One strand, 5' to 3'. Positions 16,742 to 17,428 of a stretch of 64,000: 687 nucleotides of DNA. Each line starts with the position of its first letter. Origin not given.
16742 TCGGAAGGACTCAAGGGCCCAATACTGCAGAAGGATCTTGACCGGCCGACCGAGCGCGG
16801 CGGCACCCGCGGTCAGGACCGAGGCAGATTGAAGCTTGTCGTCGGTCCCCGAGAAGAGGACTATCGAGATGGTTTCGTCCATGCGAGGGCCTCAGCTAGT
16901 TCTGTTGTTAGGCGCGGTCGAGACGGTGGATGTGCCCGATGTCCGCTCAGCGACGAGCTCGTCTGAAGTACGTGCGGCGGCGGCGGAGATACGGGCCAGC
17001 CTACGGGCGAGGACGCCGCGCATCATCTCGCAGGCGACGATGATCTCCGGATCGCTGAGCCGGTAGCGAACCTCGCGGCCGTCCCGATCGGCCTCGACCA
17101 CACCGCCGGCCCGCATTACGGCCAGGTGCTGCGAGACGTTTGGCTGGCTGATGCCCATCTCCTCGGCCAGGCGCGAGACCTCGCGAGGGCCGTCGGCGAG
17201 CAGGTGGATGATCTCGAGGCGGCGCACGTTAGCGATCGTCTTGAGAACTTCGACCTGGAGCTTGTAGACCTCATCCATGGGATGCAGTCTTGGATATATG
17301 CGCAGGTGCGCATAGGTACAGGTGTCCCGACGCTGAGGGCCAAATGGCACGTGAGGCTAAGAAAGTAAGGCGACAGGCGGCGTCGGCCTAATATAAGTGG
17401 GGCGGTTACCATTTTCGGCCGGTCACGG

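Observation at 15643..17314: Second, divergent sulfur-relay module: DsrE-TusA-DsrE under a paralogous ArsR with its own perfect 8-2-8 palindrome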

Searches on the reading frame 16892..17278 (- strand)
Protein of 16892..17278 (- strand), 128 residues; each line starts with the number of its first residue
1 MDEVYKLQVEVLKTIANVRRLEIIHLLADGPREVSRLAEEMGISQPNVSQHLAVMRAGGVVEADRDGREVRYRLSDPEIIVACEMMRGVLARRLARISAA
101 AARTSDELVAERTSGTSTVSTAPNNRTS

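Call 11: search_protein_families(library=pfam, proteins=[window:16892-17278:-], max_evalue=0.01)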
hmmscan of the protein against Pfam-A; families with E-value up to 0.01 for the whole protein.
window:16892-17278:- (128 aa): 21 families
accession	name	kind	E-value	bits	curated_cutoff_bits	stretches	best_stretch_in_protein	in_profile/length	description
PF01022.26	HTH_5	-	2.3e-14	53.4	22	1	19-62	3-46/47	Bacterial regulatory protein, arsR family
PF12840.13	HTH_20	-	4.3e-10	39.9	27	1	20-62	6-49/51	Helix-turn-helix domain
PF12802.13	MarR_2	-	2.3e-07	31.3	27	1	21-68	8-60/61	MarR family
PF09339.16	HTH_IclR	-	7.2e-06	26.1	22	1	19-64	4-51/52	IclR helix-turn-helix domain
PF25212.1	HVO_A0114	-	1.4e-05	25.3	27.6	1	9-71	13-76/84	HVO_A0114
PF01978.25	TrmB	-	1.6e-05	25.1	25.6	1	25-78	16-68/68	Sugar-specific transcriptional regulator TrmB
PF24034.1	DUF7343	-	4.4e-05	23.7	27.6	1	29-69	16-56/62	Domain of unknown function (DUF7343)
PF13412.12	HTH_24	-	0.00086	19.3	21.9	1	26-62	12-48/48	Winged helix-turn-helix DNA-binding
PF07848.18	PaaX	-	0.00091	19.8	24.8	1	36-76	28-68/70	PaaX-like protein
PF21476.4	PF0610-like_N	-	0.001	19.7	33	1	20-53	3-36/50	PF0610-like, N-terminal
PF24270.1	HTH_Cmi2_C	-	0.0012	19.5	27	1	21-67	78-124/125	Cmi2, C-terminal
PF25213.1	HVO_A0261_N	-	0.0015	18.8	35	1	16-66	9-58/86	HVO_A0261 N-terminal domain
PF02082.26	Rrf2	-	0.0019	18.8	30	1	29-77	21-68/132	Iron-dependent Transcriptional regulator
PF24035.1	DUF7344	-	0.0025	18.6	27.8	0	15-41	4-30/76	Domain of unknown function (DUF7344)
PF04967.18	HTH_10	-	0.0027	17.9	23.1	1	34-52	26-44/53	HTH DNA binding domain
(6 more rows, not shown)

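Call 12: search_protein_families(library=ncbifam, proteins=[window:16892-17278:-], max_evalue=0.01)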
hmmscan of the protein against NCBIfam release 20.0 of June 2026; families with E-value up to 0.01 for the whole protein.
window:16892-17278:- (128 aa): 16 families
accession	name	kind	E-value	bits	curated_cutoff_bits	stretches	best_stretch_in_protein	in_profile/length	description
NF033788.1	HTH_metalloreg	subfamily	2.6e-23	81.6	55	1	9-79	2-73/77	metalloregulator ArsR/SmtB family transcription factor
NF040642.1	sulf_sens_BigR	equivalog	1.5e-14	53.8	155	1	10-76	12-78/95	sulfite-sensing transcriptional repressor BigR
NF047906.1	CdPbTransRegCmtR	equivalog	1.8e-14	53.5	150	1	13-89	16-93/104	Cd(II)/Pb(II)-sensing metalloregulatory transcriptional regulator CmtR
NF045707.1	Dbac_1936_reg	equivalog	5.5e-14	52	115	1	8-89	7-88/99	ArsR/SmtB-type metalloregulator TsoR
NF033789.1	repress_SdpR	subfamily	1.4e-11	44.1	100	1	12-75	2-65/79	autorepressor SdpR family transcription factor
NF007528.0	PRK10141.1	subfamily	1e-09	38.3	97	1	8-78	6-76/117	metalloregulator ArsR/SmtB family transcription factor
NF041413.1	ArsR_Rv2640c_fam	equivalog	1.1e-07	32.3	155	1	12-82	36-109/118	Rv2640c family ArsR-like transcriptional regulator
NF052532.1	TransRegPagRBaca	equivalog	2.1e-07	30.9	170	1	8-79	17-88/99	transcriptional repressor PagR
NF053755.1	MsvR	equivalog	1e-05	25.4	220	1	12-72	7-67/236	transcriptional factor MsvR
TIGR01884.1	cas_HTH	subfamily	2.5e-05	23.8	60.2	1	7-73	131-197/202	CRISPR-associated CARF protein Csa3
NF053602.1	Phr_regulator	exception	7.5e-05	22.4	320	1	11-63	5-57/191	heat shock transcription regulator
NF047331.1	phage_HTJ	equivalog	0.00023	20.8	33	1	52-96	8-51/59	phage head-tail joining protein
NF007297.0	PRK09775.1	equivalog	0.00035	19.4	401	1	22-78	6-60/446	type II toxin-antitoxin system HipA family toxin YjjJ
NF033577.2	transpos_IS481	equivalog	0.0042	16.6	224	1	19-107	1-92/284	IS481 family transposase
NF041396.1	TranRegLrp_Halo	equivalog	0.0057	16.5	190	1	23-63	11-51/149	HTH-type transcriptional regulator Lrp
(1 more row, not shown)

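Call 34: search_solved_structures(query=window:16892-17278:-, max_evalue=0.0001, show_alignments=5)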
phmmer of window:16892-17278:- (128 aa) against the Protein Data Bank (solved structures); distinct sequences matched with E-value up to 0.0001: 25.
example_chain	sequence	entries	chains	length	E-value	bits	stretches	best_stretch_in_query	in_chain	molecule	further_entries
6jmi_A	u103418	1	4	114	6.6e-15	58.6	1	3-95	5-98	Uncharacterized HTH-type transcriptional regulator Rv0081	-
4k2e_A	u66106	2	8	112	2.1e-10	44.1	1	9-87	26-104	Transcriptional activator HlyU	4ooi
3pqj_A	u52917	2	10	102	2.9e-10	43.7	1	10-78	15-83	Biofilm growth-associated repressor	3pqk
2kko_A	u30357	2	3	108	3.1e-10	43.6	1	10-81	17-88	POSSIBLE TRANSCRIPTIONAL REGULATORY PROTEIN (POSSIBLY ARSR-FAMILY) | Possible transcriptional regulatory arsR-family protein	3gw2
8qkf_A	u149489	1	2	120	4.7e-10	43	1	6-79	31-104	ArsR family transcriptional regulator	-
2jsc_A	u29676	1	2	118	1.1e-09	41.9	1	13-105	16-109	Transcriptional regulator Rv1994c/MT2050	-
13ct_A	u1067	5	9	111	9.6e-09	38.8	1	10-79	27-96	Transcriptional regulator, ArsR family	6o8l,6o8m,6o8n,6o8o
6o8k_A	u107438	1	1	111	9.8e-09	38.8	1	10-79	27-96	Transcriptional regulator, ArsR family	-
3jth_A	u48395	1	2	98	2.2e-08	37.6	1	8-87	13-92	Transcription activator HlyU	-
5znx_A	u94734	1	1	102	2.5e-08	37.4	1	8-87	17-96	Transcriptional activator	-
2lkp_A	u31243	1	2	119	2.5e-08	37.4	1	10-79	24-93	HTH-type transcriptional regulator NmtR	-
4ggg_A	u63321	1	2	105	1.2e-07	35.3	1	8-80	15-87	Repressor protein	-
2oqg_A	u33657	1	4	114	5.5e-07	33.1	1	10-99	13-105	Possible transcriptional regulator, ArsR family protein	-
4omy_A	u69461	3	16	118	7.9e-07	32.6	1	9-80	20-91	NolR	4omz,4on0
2kjb_A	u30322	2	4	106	8.5e-07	32.5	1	8-80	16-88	CzrA protein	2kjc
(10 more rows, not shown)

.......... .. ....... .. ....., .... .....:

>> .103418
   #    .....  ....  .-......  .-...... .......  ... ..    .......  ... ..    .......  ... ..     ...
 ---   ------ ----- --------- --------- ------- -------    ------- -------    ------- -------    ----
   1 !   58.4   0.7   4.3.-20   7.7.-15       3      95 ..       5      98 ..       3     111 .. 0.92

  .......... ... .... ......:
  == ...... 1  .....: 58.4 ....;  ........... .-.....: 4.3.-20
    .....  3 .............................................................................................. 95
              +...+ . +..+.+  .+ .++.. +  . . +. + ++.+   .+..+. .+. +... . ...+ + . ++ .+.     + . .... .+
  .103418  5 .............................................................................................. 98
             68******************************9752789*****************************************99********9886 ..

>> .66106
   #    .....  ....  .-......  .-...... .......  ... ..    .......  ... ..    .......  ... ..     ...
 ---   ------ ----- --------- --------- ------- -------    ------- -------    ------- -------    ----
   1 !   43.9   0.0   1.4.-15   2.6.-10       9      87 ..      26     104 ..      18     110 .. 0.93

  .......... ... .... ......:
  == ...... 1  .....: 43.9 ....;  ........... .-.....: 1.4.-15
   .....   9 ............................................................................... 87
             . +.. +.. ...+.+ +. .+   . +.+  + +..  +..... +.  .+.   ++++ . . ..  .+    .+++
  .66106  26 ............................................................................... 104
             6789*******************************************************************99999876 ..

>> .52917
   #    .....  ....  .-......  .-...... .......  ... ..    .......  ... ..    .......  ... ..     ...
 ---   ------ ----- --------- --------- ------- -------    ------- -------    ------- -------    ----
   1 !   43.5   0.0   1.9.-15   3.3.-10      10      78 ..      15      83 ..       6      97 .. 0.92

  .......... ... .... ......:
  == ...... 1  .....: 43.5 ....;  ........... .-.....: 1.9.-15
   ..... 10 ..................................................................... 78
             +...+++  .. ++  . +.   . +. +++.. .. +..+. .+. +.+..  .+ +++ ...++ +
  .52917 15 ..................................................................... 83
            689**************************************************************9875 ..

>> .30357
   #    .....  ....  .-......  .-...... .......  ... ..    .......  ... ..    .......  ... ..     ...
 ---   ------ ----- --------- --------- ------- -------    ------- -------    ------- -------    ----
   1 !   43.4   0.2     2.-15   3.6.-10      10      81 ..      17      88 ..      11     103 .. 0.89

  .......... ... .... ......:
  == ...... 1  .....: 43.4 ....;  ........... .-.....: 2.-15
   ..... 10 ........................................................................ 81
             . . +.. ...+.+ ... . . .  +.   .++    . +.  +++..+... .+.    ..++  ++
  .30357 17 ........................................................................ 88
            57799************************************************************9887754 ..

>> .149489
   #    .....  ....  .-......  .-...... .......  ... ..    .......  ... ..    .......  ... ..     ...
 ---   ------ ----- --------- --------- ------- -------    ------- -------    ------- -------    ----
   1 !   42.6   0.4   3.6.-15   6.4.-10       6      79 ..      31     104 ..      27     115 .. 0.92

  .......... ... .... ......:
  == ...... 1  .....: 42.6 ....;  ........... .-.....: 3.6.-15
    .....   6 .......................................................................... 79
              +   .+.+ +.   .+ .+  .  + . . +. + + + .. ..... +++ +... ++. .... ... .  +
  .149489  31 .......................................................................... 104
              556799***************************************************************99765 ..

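Call 38: search_protein_representatives(protein=window:16892-17278:-)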
Query: 128 residues. Proteins with E-value up to 0.001 (for the whole library): 13716; up to 1e-10: 583; up to 1e-30: 4. The best 150 are listed.
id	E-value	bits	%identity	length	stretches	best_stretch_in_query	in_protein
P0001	5.7e-42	158.6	72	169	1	1-104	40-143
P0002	3.7e-36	139.9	64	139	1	1-115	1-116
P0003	4.3e-33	130.1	57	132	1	1-120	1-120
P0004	6.4e-32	126.3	51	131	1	1-122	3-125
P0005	1.6e-29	118.6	69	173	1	1-84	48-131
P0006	1.8e-29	118.4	52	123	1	1-109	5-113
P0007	3.5e-29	117.5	69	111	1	1-81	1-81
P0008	4.8e-29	117.0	59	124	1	5-102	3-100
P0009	5.5e-28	113.6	57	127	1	2-105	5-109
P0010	1.1e-27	112.7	55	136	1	2-112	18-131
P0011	1.1e-27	112.6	56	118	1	1-96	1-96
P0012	4.0e-27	110.8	70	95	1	1-79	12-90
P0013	1.1e-26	109.4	62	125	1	20-104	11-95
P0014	3.0e-26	108.0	50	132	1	1-116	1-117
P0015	8.7e-26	106.5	53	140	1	3-104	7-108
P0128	3.7e-15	72.3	43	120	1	2-100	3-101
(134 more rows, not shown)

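Call 42: find_homologous_proteins(query=window:16892-17278:-, max_evalue=1e-8)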
Query window:16892-17278:- (128 aa): 1776 proteins with E <= 1e-8 among 2138 candidates; the best 120 are listed.
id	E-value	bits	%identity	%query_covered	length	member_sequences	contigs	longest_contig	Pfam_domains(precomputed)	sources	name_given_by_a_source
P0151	4.7e-69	247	96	100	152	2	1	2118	PF12840.14,PF01978.26,PF01022.27,PF09339.17,PF12802.14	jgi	jgi:DNA-binding transcriptional ArsR family regulator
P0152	3.3e-68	245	97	98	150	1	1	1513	PF12840.14,PF01978.26,PF01022.27,PF09339.17,PF12802.14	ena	-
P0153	3.3e-64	232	91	100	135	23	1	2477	PF12840.14,PF01978.26,PF01022.27,PF09339.17,PF12802.14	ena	-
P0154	9.3e-64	230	92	96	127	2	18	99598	PF12840.14,PF01978.26,PF01022.27,PF09339.17,PF12802.14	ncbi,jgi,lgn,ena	ncbi:MAG: metalloregulator ArsR/SmtB family transcription factor [Candidatus Limnocylindrales bacter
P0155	3.8e-63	228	88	100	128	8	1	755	PF12840.14,PF25212.3,PF01978.26,PF01022.27,PF12802.14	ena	-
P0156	5.3e-63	228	91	96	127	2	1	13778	PF12840.14,PF01978.26,PF01022.27,PF09339.17,PF12802.14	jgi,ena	-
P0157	3.3e-60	219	85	100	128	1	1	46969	PF12840.14,PF25212.3,PF01978.26,PF01022.27,PF12802.14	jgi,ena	jgi:ArsR family transcriptional regulator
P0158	4.8e-60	218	86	100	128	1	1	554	PF12840.14,PF25212.3,PF01022.27,PF12802.14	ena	-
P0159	5.4e-60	218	89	95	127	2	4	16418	PF12840.14,PF25212.3,PF01978.26,PF01022.27,PF09339.17,PF12802.14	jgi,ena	jgi:ArsR family transcriptional regulator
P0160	6.1e-60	218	87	99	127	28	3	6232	PF12840.14,PF25212.3,PF01978.26,PF01022.27,PF12802.14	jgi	jgi:ArsR family transcriptional regulator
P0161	1.7e-59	217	86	99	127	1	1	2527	PF12840.14,PF25212.3,PF01978.26,PF01022.27,PF12802.14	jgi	jgi:ArsR family transcriptional regulator, virulence genes transcriptional regulator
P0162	7.3e-59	215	91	88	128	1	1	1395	PF12840.14,PF25212.3,PF01978.26,PF01022.27,PF12802.14,PF24034.2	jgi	jgi:ArsR family transcriptional regulator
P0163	1.3e-58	214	89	95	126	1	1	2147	PF12840.14,PF25212.3,PF01978.26,PF01022.27,PF09339.17,PF12802.14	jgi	jgi:DNA-binding transcriptional ArsR family regulator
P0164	1.3e-58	214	90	88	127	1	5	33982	PF12840.14,PF25212.3,PF01978.26,PF01022.27,PF12802.14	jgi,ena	jgi:ArsR family transcriptional regulator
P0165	2.1e-58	213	92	88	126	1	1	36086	PF12840.14,PF25212.3,PF01978.26,PF01022.27,PF09339.17,PF12802.14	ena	-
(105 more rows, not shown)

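Call 44: search_dna_similar(query=P0128, collection=plasmids, mode=protein, max_evalue=1e-8, max_rows=25)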
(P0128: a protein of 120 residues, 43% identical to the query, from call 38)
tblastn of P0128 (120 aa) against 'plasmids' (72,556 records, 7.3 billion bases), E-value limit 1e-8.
Records with a match: 176; places in all: 183; records where one place covers at least 80% of the query: 0.
Best place of each record, by identity: <60% 176.
By first word of the organism name: Rhizobium 42; Sinorhizobium 20; Rhodococcus 18; Agrobacterium 9; Azospirillum 8; Streptomyces 5; Pseudomonas 5; Brucella 4; Ralstonia 4; Bacillus 4; and 39 more.
By predicted mobility (MOB-suite, as given by PLSDB): non-mobilizable 82; conjugative 56; mobilizable 38.
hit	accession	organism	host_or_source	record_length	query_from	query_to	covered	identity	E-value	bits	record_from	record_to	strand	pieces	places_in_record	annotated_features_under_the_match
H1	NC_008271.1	Rhodococcus jostii RHA1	-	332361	7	83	64%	50.6%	4e-17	82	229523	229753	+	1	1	metalloregulator ArsR/SmtB family transcription factor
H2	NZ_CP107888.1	Streptomyces nojiriensis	-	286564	1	82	68%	45.1%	8e-16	79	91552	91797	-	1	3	metalloregulator ArsR/SmtB family transcription factor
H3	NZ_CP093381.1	Rhodococcus opacus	cell culture,forest soil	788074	3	80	65%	44.9%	1e-14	75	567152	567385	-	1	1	metalloregulator ArsR/SmtB family transcription factor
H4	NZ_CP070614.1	Rhodococcus pseudokoreensis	cell culture,rhizosphere of apple ...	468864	3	80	65%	43.6%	2e-14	74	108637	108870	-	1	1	metalloregulator ArsR/SmtB family transcription factor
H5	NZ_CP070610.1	Rhodococcus koreensis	cell culture,rhizosphere of apple ...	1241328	5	82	65%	43.6%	2e-14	74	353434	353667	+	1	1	record has no annotation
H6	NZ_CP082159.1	Rhodococcus opacus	bacterial isolate,soil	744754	3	80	65%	43.6%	3e-14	74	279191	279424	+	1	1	metalloregulator ArsR/SmtB family transcription factor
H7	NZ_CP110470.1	Rhodococcus opacus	cell culture,Soil contaminated by oil ...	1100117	3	80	65%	43.6%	3e-14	74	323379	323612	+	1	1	record has no annotation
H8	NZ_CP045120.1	Rubrobacter tropicus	single pure culture,marine sediment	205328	8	84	64%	44.2%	1e-13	72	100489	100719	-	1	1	metalloregulator ArsR/SmtB family transcription factor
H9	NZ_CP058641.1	Rhodococcus sp. ZPP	cell culture,soil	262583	5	80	63%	44.7%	2e-14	75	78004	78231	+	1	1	metalloregulator ArsR/SmtB family transcription factor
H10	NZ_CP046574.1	Rhodococcus sp. WAY2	cell culture,bacterial consortium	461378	5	80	63%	44.7%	2e-14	75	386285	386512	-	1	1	metalloregulator ArsR/SmtB family transcription factor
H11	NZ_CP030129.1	Indioceanicola profundi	sediment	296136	7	82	63%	44.7%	1e-11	67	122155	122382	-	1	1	metalloregulator ArsR/SmtB family transcription factor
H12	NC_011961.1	Thermomicrobium roseum DSM 5159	-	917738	5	84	67%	42.5%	5e-15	77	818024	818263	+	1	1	metalloregulator ArsR/SmtB family transcription factor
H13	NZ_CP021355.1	Rhodococcus oxybenzonivorans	river sediment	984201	3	82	67%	42.5%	2e-14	75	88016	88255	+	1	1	metalloregulator ArsR/SmtB family transcription factor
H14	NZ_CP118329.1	Rhodococcus sp. DK17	pure culture,crude oil-contaminated soil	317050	3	82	67%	42.5%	2e-14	75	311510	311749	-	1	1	metalloregulator ArsR/SmtB family transcription factor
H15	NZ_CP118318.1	Rhodococcus sp. DK180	pure culture,crude oil-contaminated soil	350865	3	82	67%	42.5%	2e-14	75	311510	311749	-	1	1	metalloregulator ArsR/SmtB family transcription factor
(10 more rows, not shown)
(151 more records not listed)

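Call 47: find_homologous_proteins(query=A1, max_evalue=1e-10)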
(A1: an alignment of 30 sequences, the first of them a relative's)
Query A1 (30 sequences) (120 aa, profile of the alignment): 5417 proteins with E <= 1e-10 among 8000 candidates; the best 120 are listed.
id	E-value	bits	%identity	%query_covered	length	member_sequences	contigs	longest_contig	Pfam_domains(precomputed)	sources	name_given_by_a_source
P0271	6.6e-43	163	56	80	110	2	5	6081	PF12840.14,PF13412.13,PF25212.3,PF01022.27,PF09339.17,PF12802.14,PF24034.2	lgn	-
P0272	1.3e-42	162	59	81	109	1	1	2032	PF12840.14,PF01978.26,PF01022.27,PF12802.14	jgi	jgi:ArsR family transcriptional regulator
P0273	1.6e-42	162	62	83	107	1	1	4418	PF12840.14,PF01022.27,PF09339.17,PF12802.14,PF24034.2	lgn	-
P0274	4.8e-42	160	56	86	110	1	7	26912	PF12840.14,PF01022.27,PF09339.17,PF12802.14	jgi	jgi:ArsR family transcriptional regulator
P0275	5.0e-42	160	56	86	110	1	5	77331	PF12840.14,PF01978.26,PF01022.27,PF09339.17,PF12802.14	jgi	jgi:ArsR family transcriptional regulator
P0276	6.2e-42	160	55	86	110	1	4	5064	PF12840.14,PF01022.27,PF09339.17,PF12802.14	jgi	jgi:ArsR family transcriptional regulator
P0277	8.5e-42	159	54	86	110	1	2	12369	PF12840.14,PF01022.27,PF09339.17,PF12802.14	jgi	jgi:ArsR family transcriptional regulator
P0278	1.1e-41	159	54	86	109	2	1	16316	PF12840.14,PF01978.26,PF01022.27,PF12802.14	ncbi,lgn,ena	-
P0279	1.3e-41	159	60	84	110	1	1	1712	PF12840.14,PF01022.27,PF12802.14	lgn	-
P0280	1.4e-41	159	61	79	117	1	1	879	PF12840.14,PF01022.27,PF12802.14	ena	-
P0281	1.4e-41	159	63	79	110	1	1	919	PF12840.14,PF25212.3,PF01022.27,PF12802.14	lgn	-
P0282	1.6e-41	158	58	88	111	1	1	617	PF12840.14,PF01022.27,PF12802.14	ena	-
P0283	1.6e-41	158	59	88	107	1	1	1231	PF12840.14,PF01022.27,PF12802.14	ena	-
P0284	1.6e-41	158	54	83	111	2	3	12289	PF12840.14,PF01022.27,PF12802.14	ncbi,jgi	jgi:ArsR family transcriptional regulator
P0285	2.5e-41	158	58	88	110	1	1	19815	PF12840.14,PF01022.27,PF12802.14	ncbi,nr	ncbi:MAG: transcriptional regulator [Thermodesulfovibrio sp.]|nr:transcriptional regulator [Thermode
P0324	1.0e-40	156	63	79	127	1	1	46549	PF12840.14,PF21476.5,PF01022.27,PF12802.14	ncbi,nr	ncbi:MAG: helix-turn-helix transcriptional regulator [Chloroflexi bacterium]|nr:helix-turn-helix tra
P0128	1.6e-40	155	100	100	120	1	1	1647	PF12840.14,PF01022.27,PF12802.14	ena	-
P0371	1.8e-40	155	55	86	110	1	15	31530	PF12840.14,PF01022.27,PF12802.14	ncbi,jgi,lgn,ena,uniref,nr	ncbi:MAG TPA: metalloregulator ArsR/SmtB family transcription factor [Candidatus Sulfobium mesophilu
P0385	2.4e-40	155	58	79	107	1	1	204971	PF12840.14,PF01022.27,PF12802.14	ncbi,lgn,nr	ncbi:MAG: winged helix-turn-helix transcriptional regulator [Deltaproteobacteria bacterium]|nr:winge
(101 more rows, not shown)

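Call 48: find_encoding_contigs(protein=P0285, flank=5000, max_places=1)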
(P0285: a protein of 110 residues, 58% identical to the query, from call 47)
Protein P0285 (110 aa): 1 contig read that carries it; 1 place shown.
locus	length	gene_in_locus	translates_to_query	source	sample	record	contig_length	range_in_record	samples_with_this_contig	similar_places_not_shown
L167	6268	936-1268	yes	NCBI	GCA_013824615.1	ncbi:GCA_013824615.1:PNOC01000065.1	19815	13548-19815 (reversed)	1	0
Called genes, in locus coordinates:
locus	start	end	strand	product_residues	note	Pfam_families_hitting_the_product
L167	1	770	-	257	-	PF00480:ROK, PF02685:Glucokinase (faint)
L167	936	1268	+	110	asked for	PF12840:HTH_20, PF01022:HTH_5, PF12802:MarR_2 (weak)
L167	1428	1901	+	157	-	-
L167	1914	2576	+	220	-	PF00005:ABC_tran, PF13304:AAA_21 (faint)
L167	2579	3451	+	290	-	PF18075:FtsX_ECD, PF02687:FtsX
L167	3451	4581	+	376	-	PF11932:DUF3450 (faint), PF01551:Peptidase_M23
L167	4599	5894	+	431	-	PF22694:CtpB_N-like, PF00595:PDZ, PF13180:PDZ_2, PF17820:PDZ_6, PF03572:Peptidase_S41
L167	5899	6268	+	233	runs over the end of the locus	PF03104:DNA_pol_B_exo1 (faint), PF13482:RNase_H_2, PF10108:DNA_pol_B_exo2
